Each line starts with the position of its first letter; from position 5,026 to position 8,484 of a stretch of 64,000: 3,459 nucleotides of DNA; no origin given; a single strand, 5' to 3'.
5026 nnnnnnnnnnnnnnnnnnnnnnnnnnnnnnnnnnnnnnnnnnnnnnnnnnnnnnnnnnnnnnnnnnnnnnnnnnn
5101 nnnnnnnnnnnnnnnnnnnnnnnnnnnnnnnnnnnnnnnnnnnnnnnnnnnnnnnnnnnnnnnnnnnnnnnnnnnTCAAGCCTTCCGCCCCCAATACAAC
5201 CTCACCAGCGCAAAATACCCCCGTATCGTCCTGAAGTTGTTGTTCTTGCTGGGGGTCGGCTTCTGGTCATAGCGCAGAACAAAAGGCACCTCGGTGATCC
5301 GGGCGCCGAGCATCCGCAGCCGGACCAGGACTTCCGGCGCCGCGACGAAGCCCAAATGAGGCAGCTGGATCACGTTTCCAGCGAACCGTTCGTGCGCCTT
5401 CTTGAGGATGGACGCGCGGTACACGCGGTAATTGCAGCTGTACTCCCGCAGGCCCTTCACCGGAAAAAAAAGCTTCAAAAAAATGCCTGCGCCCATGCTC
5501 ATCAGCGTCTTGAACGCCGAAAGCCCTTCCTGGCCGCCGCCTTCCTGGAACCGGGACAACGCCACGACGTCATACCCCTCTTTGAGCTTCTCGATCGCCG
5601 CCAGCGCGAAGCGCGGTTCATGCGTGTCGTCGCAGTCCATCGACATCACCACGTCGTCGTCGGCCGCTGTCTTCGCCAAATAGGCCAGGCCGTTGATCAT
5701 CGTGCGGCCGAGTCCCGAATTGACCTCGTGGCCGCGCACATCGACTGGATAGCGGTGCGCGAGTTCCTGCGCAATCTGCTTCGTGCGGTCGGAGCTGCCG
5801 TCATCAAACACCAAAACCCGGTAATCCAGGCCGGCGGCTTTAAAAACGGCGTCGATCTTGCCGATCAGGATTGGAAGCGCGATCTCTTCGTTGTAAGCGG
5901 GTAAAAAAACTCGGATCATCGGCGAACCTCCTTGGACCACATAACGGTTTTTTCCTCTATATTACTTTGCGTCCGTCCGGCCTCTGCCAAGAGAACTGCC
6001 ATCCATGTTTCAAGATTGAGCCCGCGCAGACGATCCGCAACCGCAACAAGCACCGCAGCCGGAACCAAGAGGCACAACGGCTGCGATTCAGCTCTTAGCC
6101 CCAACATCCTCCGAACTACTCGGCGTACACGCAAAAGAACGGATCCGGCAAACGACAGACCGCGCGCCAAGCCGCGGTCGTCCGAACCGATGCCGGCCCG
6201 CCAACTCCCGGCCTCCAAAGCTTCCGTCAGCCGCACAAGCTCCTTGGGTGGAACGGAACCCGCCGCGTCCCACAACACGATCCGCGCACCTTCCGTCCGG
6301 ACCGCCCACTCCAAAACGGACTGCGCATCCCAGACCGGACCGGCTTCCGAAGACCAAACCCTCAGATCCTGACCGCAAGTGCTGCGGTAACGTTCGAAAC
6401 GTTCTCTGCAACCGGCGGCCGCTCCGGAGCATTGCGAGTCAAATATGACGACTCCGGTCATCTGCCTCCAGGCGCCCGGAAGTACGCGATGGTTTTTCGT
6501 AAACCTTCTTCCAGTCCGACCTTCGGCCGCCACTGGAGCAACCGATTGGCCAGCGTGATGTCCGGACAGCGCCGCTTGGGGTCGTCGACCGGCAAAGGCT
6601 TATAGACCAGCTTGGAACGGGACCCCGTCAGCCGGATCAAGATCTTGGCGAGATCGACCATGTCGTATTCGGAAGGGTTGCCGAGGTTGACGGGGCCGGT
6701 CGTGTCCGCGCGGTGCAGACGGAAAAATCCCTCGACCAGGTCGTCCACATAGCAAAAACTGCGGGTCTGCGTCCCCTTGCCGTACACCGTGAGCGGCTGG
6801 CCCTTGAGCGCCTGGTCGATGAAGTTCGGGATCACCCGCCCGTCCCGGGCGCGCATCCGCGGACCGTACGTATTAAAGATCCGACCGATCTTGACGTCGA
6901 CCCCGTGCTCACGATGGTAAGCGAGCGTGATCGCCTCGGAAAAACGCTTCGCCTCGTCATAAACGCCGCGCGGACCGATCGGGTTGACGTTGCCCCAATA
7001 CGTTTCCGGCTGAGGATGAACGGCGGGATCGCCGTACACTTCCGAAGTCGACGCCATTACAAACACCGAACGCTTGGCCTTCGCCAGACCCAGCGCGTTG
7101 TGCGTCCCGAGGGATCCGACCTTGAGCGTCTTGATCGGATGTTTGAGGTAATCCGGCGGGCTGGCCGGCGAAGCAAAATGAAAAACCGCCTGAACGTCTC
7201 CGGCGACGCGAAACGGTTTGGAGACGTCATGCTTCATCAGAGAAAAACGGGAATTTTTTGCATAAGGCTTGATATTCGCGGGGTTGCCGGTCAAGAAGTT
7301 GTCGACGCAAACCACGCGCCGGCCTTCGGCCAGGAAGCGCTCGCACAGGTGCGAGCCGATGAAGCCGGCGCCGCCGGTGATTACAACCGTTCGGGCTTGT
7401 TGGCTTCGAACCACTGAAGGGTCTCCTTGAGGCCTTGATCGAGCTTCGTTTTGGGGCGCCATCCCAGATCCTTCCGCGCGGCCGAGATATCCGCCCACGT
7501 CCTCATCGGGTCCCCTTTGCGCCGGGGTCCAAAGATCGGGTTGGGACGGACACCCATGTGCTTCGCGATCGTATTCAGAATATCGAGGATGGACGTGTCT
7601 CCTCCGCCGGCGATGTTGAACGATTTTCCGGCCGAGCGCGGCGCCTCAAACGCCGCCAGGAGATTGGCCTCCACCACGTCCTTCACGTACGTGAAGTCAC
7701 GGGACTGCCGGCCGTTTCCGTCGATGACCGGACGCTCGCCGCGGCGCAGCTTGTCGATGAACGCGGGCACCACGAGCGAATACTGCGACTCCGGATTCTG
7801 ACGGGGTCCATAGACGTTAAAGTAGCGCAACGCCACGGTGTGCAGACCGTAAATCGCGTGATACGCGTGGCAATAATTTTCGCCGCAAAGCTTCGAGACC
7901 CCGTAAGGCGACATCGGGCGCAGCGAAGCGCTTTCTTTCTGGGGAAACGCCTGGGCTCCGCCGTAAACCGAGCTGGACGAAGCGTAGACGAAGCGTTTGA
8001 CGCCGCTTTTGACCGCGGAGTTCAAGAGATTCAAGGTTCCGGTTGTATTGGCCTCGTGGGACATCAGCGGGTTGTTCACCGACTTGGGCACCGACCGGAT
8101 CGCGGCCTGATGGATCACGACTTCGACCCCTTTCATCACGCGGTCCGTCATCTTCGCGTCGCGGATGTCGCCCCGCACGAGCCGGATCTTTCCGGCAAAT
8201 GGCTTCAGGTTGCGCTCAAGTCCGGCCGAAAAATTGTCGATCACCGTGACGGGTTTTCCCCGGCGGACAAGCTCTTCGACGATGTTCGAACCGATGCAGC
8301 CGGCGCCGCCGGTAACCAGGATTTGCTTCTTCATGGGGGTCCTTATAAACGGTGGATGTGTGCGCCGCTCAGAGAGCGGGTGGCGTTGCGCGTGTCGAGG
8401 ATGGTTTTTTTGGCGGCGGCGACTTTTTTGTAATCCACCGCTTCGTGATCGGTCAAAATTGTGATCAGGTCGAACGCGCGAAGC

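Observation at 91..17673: About 17.6-kb translationally coupled glycan operon with lptD and a ROK sugar kinase embedded between nucleotide-sugar genes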

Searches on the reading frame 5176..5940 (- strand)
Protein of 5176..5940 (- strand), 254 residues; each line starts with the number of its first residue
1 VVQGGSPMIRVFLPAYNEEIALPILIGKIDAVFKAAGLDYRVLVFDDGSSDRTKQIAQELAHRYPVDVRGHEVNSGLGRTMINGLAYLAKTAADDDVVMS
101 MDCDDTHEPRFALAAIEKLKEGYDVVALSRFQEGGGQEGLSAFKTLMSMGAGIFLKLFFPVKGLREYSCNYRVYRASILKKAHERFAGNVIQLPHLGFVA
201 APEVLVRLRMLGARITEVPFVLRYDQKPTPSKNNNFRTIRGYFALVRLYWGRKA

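Call 5: search_protein_families(library=pfam, proteins=[window:5176-5940:-])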
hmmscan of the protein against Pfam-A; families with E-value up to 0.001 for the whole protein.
window:5176-5940:- (254 aa): 1 family
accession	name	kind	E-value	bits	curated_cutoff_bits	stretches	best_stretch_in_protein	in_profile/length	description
PF00535.33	Glycos_transf_2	-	2e-19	70.6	23.3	1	11-179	2-164/168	Glycosyl transferase family 2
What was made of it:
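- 5176..5919 (-): Small soluble GT2, a candidate polyprenyl-phosphate sugar synthase (ArnC/DPM1/PpgS-like). Pfam Glycos_transf_2 E 2e-19 (call 5).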

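Call 7: search_protein_families(library=ncbifam, proteins=[window:5176-5940:-])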
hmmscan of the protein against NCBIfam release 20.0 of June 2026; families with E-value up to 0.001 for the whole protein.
window:5176-5940:- (254 aa): 12 families
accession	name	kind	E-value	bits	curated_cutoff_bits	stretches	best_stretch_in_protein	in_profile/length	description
NF007986.1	PRK10714.1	equivalog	1.6e-13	50.4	529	1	9-185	8-178/316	undecaprenyl-phosphate 4-deoxy-4-formamido-L-arabinose transferase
NF047588.1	GlcsyltransPgfSStrep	equivalog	1.5e-11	44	500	1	10-137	4-128/308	glycosyltransferase PgfS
TIGR04182.1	glyco_TIGR04182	equivalog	1.1e-10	41.4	325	1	10-233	3-199/293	S-layer glycoprotein N-glycosyltransferase AglJ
NF041391.1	DPhHxTase_Halo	equivalog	8.7e-10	37.9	375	1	15-182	3-153/213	dolichyl-phosphate hexose transferase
NF058614.1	PPMAGASynPpgS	equivalog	1.1e-08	34.8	370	1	11-137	4-120/226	polyprenyl-phospho-N-acetylgalactosaminyl synthase PpgS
TIGR03937.1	PgaC_IcaA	equivalog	2.8e-07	29.8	422.3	1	5-126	43-157/407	poly-beta-1,6-N-acetyl-D-glucosamine synthase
NF050050.1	ProtGlycPglI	equivalog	7.3e-05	22.3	500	1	7-126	2-115/306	GalNAc(5)-diNAcBac-PP-undecaprenol beta-1,3-glucosyltransferase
NF038302.1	EPS_HpsE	equivalog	9.9e-05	21.4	300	1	11-68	5-62/307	hormogonium polysaccharide biosynthesis glycosyltransferase HpsE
NF010496.0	PRK13915.1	equivalog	0.00015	21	262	1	8-104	32-126/307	glucosyl-3-phosphoglycerate synthase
NF007482.0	PRK10073.1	equivalog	0.00017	20.7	423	1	7-110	6-101/334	glycosyltransferase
NF041875.1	EPS_EpsD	equivalog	0.00019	21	370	1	11-133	3-118/325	exopolysaccharide biosynthesis glycosyltransferase EpsD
TIGR04283.1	glyco_like_mftF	equivalog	0.00023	20.9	182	1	11-84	3-67/221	TIGR04283 family arsenosugar biosynthesis glycosyltransferase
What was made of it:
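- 5176..5919 (-): The top NCBIfam hits are all polyprenyl-P glycosyltransferases, all far below their cut-offs (call 7).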

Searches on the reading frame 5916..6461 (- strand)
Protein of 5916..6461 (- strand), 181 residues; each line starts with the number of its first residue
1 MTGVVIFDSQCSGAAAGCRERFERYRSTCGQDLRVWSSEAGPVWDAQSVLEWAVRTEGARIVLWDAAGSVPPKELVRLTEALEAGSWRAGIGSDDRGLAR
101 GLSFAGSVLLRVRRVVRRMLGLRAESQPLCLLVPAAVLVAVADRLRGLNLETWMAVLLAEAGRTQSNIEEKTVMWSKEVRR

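Call 5: search_protein_families(library=pfam, proteins=[window:5916-6461:-])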
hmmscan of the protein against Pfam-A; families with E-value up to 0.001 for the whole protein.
window:5916-6461:- (181 aa): 0 families

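Call 7: search_protein_families(library=ncbifam, proteins=[window:5916-6461:-])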
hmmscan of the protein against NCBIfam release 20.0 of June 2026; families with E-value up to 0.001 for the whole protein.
window:5916-6461:- (181 aa): 0 families

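Call 69: search_protein_representatives(protein=window:5916-6461:-)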
Query: 181 residues. Proteins with E-value up to 0.001 (for the whole library): 9; up to 1e-10: 6; up to 1e-30: 0. The best 9 are listed.
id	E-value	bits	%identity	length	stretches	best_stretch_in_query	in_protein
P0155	6.5e-20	87.9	40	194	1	5-178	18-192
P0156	5.7e-14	68.5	37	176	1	6-181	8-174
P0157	7.5e-14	68.1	36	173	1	4-176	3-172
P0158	3.3e-12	62.8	35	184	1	2-174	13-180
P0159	4.9e-11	59.0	32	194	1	17-176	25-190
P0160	5.2e-11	58.9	28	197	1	5-178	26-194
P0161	1.2e-10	57.7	31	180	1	12-174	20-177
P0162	4.5e-07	46.1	29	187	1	52-176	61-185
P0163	4.5e-05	39.6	26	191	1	12-176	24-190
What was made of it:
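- Checked: It nevertheless has nine full-length homologues (call 69), so it is a real gene.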

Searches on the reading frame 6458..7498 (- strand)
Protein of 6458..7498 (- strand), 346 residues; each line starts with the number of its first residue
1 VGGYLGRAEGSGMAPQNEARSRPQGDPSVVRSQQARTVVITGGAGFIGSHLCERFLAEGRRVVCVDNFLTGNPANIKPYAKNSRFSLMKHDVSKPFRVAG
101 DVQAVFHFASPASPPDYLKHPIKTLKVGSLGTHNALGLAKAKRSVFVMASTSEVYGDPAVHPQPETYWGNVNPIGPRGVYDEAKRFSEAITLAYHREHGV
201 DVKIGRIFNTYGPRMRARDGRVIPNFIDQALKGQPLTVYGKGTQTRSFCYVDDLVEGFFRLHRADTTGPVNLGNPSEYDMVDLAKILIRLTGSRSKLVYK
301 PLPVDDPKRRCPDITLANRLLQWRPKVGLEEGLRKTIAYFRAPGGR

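Call 4: search_protein_families(library=pfam, proteins=[window:6458-7498:-])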
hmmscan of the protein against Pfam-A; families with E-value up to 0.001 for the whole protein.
window:6458-7498:- (346 aa): 6 families
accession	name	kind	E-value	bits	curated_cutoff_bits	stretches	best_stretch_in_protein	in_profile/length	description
PF01370.27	Epimerase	-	7.3e-52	176.6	20.9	1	38-272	1-239/240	NAD dependent epimerase/dehydratase family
PF16363.11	GDP_Man_Dehyd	-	2.1e-48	165.9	27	1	40-336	2-332/332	GDP-mannose 4,6 dehydratase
PF02719.21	Polysacc_synt_2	-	5e-10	39.5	20.2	1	38-295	1-251/293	Polysaccharide biosynthesis protein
PF01073.25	3Beta_HSD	-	6.8e-08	32.3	22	1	39-253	1-220/280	3-beta hydroxysteroid dehydrogenase/isomerase family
PF07993.18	NAD_binding_4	-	2.7e-06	27.2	20.1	0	97-207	84-204/258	Male sterility protein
PF04321.23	RmlD_sub_bind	-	0.00018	21.2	27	1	37-213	2-157/287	RmlD substrate binding domain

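Call 6: search_protein_families(library=ncbifam, proteins=[window:6458-7498:-])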
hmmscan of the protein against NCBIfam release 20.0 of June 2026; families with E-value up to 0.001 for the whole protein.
window:6458-7498:- (346 aa): 33 families (the best 25 are shown)
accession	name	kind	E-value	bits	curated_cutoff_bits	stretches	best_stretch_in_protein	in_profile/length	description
TIGR01181.1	dTDP_gluc_dehyt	equivalog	6.6e-39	133.9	365.1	1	38-341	2-312/321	dTDP-glucose 4,6-dehydratase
TIGR04180.1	EDH_00030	hypoth_equivalog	1.9e-32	112.5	475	1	38-326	1-295/297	NAD-dependent 4,6-dehydratase LegB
TIGR01179.1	galE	equivalog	2.1e-27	95.8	262.3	1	38-336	2-321/332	UDP-glucose 4-epimerase GalE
NF007582.0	PRK10217.1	equivalog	2.9e-24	85.8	698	1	36-342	2-333/355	dTDP-glucose 4,6-dehydratase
NF011728.1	PRK15181.1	equivalog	3.6e-24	85.4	760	1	37-340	17-337/348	Vi polysaccharide biosynthesis UDP-N-acetylglucosaminuronic acid C-4 epimerase TviC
NF005998.1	PRK08125.1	equivalog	3.6e-24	85.1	777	1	30-290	310-584/649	bifunctional UDP-4-amino-4-deoxy-L-arabinose formyltransferase/UDP-glucuronic acid oxidase ArnA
NF008872.0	PRK11908.1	equivalog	4e-24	85.3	294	1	36-341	2-336/349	bifunctional UDP-4-keto-pentose/UDP-xylose synthase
NF007490.0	PRK10084.1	subfamily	6e-21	74.8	649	1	38-340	3-334/361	dTDP-glucose 4,6-dehydratase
TIGR02197.1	heptose_epim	equivalog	1.7e-17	63.6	274.6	1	38-332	1-305/316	ADP-glyceromanno-heptose 6-epimerase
NF047922.1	GDPFucSynFcl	equivalog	8.2e-13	48.5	500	1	153-340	107-301/308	GDP-L-fucose synthase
NF007956.0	PRK10675.1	subfamily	2.1e-11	43.5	394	1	37-336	2-325/338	UDP-glucose 4-epimerase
TIGR01777.1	yfcH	hypoth_equivalog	1.1e-09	38.3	207.35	0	38-65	1-28/292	TIGR01777 family oxidoreductase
NF041015.1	UDPsulfquin_syn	equivalog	5.7e-09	35.4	575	1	220-257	236-273/384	UDP-sulfoquinovose synthase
TIGR02622.1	CDP_4_6_dhtase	equivalog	8.7e-09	35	278.45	1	35-341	4-331/352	CDP-glucose 4,6-dehydratase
NF042422.1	oxyalk_red_OleD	equivalog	1.7e-07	31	580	1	38-260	3-213/329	2-alkyl-3-oxoalkanoate reductase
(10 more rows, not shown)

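Call 32: search_solved_structures(query=window:6458-7414:-, max_evalue=1e-20)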
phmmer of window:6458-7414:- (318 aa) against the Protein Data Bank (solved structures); distinct sequences matched with E-value up to 1e-20: 41.
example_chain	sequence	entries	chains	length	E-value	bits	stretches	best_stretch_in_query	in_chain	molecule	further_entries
2b69_A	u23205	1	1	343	1.3e-107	363.1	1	7-314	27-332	UDP-glucuronate decarboxylase 1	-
4gll_A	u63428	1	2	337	1.3e-107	363.1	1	7-314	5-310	UDP-glucuronic acid decarboxylase 1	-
4m55_A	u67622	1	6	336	7.4e-107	360.6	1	7-314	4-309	UDP-glucuronic acid decarboxylase 1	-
4lk3_A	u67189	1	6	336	1e-106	360.1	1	7-314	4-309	UDP-glucuronic acid decarboxylase 1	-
7ys8_A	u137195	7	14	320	6.9e-40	140.5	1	10-313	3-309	UDP-glucose 4-epimerase | UDP-glucose 4-epimerase along with EC 5.1.3.2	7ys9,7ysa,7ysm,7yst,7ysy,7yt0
4zrm_A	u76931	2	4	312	6e-39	137.4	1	9-313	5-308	UDP-glucose 4-epimerase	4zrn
8vr2_A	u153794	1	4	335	4.5e-38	134.6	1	8-312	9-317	NAD-dependent epimerase/dehydratase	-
6zl6_A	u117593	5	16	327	4.8e-36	127.9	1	10-312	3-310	Epimerase domain-containing protein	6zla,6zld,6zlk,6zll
6zlj_A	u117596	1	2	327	8.8e-36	127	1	10-312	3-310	Epimerase domain-containing protein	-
6pmh_A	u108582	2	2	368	2.4e-32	115.8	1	3-312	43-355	UDP-glucose 4-epimerase related protein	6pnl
3vps_A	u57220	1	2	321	1.8e-29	106.3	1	5-313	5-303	NAD-dependent epimerase/dehydratase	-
3icp_A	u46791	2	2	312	2.4e-29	105.9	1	10-309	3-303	NAD-dependent epimerase/dehydratase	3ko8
8rdg_A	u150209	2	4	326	8.3e-29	104.1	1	10-309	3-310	SDR family NAD(P)-dependent oxidoreductase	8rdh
8rdi_A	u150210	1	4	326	2.9e-28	102.3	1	10-309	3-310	SDR family NAD(P)-dependent oxidoreductase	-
6dnt_A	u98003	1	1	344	3.5e-27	98.8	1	7-312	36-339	NAD-dependent epimerase/dehydratase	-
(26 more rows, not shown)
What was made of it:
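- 6458..7414 (-): UDP-xylose synthase (UDP-glucuronate decarboxylase). Human UXS1 (2b69, 4gll) matches at E 1.3e-107 over the full length (call 32).
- On UDP-xylose synthase (UXS): E 1.3e-107 to human UXS1 over residues 7-314 (call 32).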

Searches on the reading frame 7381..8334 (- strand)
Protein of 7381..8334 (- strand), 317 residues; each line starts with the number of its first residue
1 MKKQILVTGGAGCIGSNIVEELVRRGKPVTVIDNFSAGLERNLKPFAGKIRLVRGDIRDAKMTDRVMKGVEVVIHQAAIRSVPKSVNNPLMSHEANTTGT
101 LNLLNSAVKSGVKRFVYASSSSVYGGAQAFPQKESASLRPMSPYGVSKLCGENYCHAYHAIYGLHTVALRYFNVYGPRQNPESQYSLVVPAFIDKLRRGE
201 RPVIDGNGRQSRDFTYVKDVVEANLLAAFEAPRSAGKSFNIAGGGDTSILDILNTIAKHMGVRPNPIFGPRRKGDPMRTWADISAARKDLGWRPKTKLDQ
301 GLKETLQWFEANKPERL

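Call 4: search_protein_families(library=pfam, proteins=[window:7381-8334:-])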
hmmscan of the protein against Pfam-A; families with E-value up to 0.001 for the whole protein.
window:7381-8334:- (317 aa): 9 families
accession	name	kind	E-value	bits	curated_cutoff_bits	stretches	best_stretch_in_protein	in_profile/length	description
PF01370.27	Epimerase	-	8.2e-66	222.3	20.9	1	5-242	1-240/240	NAD dependent epimerase/dehydratase family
PF16363.11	GDP_Man_Dehyd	-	3.1e-63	214.7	27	1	6-305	1-332/332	GDP-mannose 4,6 dehydratase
PF01073.25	3Beta_HSD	-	7.5e-30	104.3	22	1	6-230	1-231/280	3-beta hydroxysteroid dehydrogenase/isomerase family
PF02719.21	Polysacc_synt_2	-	1.3e-21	77.5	20.2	1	5-265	1-252/293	Polysaccharide biosynthesis protein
PF04321.23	RmlD_sub_bind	-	2.1e-18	66.8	27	1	4-265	2-236/287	RmlD substrate binding domain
PF07993.18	NAD_binding_4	-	1.7e-11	44.2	20.1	1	7-181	1-214/258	Male sterility protein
PF13460.12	NAD_binding_10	-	1.9e-11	44.6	27.2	1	9-136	1-115/184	NAD(P)H-binding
PF05368.20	NmrA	-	1.3e-09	38.5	27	1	1-120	1-107/298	NmrA-like family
PF00106.31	adh_short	-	1e-06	28.8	26.6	1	3-71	1-72/195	short chain dehydrogenase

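Call 6: search_protein_families(library=ncbifam, proteins=[window:7381-8334:-])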
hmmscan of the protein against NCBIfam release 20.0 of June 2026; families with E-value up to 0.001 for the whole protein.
window:7381-8334:- (317 aa): 49 families (the best 25 are shown)
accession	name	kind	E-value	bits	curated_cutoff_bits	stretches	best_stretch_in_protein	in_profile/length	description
NF011728.1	PRK15181.1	equivalog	2e-61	207.9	760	1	3-309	16-337/348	Vi polysaccharide biosynthesis UDP-N-acetylglucosaminuronic acid C-4 epimerase TviC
TIGR01179.1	galE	equivalog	1.2e-60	205.1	262.3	2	4-179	1-181/332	UDP-glucose 4-epimerase GalE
TIGR01181.1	dTDP_gluc_dehyt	equivalog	4.1e-56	190.4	365.1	1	4-313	1-315/321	dTDP-glucose 4,6-dehydratase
TIGR04180.1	EDH_00030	hypoth_equivalog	3.2e-54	184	475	1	5-296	1-296/297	NAD-dependent 4,6-dehydratase LegB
TIGR02197.1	heptose_epim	equivalog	4.5e-45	154.2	274.6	1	5-311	1-315/316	ADP-glyceromanno-heptose 6-epimerase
NF007956.0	PRK10675.1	subfamily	1.9e-42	145.6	394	1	4-310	2-330/338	UDP-glucose 4-epimerase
NF007582.0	PRK10217.1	equivalog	1.5e-31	109.8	698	1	3-313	2-335/355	dTDP-glucose 4,6-dehydratase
NF042422.1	oxyalk_red_OleD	equivalog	1e-28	100.7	580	1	4-259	2-249/329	2-alkyl-3-oxoalkanoate reductase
NF007490.0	PRK10084.1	subfamily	9.3e-28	97.2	649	1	4-313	2-338/361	dTDP-glucose 4,6-dehydratase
NF047922.1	GDPFucSynFcl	equivalog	3.6e-27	95.6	500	1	2-313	2-305/308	GDP-L-fucose synthase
NF008360.0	PRK11150.1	equivalog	3e-25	89.1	452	1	5-258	2-252/310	ADP-glyceromanno-heptose 6-epimerase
TIGR03466.1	HpnA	hypoth_equivalog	1.4e-24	86.6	367.65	1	4-264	2-250/327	hopanoid-associated sugar epimerase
NF042423.1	oxyalk_red_Shew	equivalog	8.6e-22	77.6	580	1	3-258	9-255/331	2-alkyl-3-oxoalkanoate reductase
TIGR01472.1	gmd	equivalog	1.6e-20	73.6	415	1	7-261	5-269/342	GDP-mannose 4,6-dehydratase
TIGR03589.1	PseB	equivalog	2.8e-19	69.2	407.75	1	2-221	4-208/324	UDP-N-acetylglucosamine 4,6-dehydratase (inverting)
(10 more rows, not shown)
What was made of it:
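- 7381..8334 (-): UDP-HexNAc(A) 4-epimerase (WbpP/WbgU/TviC-like). TviC is the top NCBIfam hit (call 6).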

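Call 31: search_solved_structures(query=window:7381-8334:-, max_evalue=1e-20)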
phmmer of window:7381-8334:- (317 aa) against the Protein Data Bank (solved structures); distinct sequences matched with E-value up to 1e-20: 81 (the best 60 are shown).
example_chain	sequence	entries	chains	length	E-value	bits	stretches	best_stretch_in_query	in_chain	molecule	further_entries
10ke_A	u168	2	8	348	1.6e-64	221.3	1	4-309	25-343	Capsular polysaccharide biosynthesis protein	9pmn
1sb8_A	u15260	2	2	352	1.4e-63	218.1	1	4-309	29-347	wbpP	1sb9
3ru7_A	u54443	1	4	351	1.1e-61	211.9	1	3-309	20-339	WbgU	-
3ru9_A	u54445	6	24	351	1.2e-61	211.9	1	3-309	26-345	WbgU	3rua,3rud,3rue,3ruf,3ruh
3lu1_A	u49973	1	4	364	1.3e-61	211.7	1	3-309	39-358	WbgU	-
3ruc_A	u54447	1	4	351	1.6e-61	211.4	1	3-309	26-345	WbgU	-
4zrm_A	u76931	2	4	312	3.8e-61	210.2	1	4-310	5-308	UDP-glucose 4-epimerase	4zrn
6dnt_A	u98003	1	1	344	3.5e-60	207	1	3-310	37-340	NAD-dependent epimerase/dehydratase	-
6wjb_A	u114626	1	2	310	8.2e-57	196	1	3-303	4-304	NAD-dependent epimerase/dehydratase family protein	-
6wj9_A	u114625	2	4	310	7.7e-56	192.8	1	3-303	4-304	NAD-dependent epimerase/dehydratase family protein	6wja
6kv9_A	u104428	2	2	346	1.5e-51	178.6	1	4-310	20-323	MoeE5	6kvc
7ys8_A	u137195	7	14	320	2.8e-51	177.8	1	5-310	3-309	UDP-glucose 4-epimerase | UDP-glucose 4-epimerase along with EC 5.1.3.2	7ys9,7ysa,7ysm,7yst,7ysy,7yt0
6pmh_A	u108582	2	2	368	1.7e-48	168.6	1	3-312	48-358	UDP-glucose 4-epimerase related protein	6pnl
2p5u_A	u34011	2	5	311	1.1e-46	162.7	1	4-310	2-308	UDP-glucose 4-epimerase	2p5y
6zl6_A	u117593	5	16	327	9.7e-45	156.3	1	4-306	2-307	Epimerase domain-containing protein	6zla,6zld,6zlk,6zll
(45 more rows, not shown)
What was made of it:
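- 7381..8334 (-): PDB hits 1sb8 WbpP and 3ru9 WbgU at about E 1e-62 to 1e-64 (call 31).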
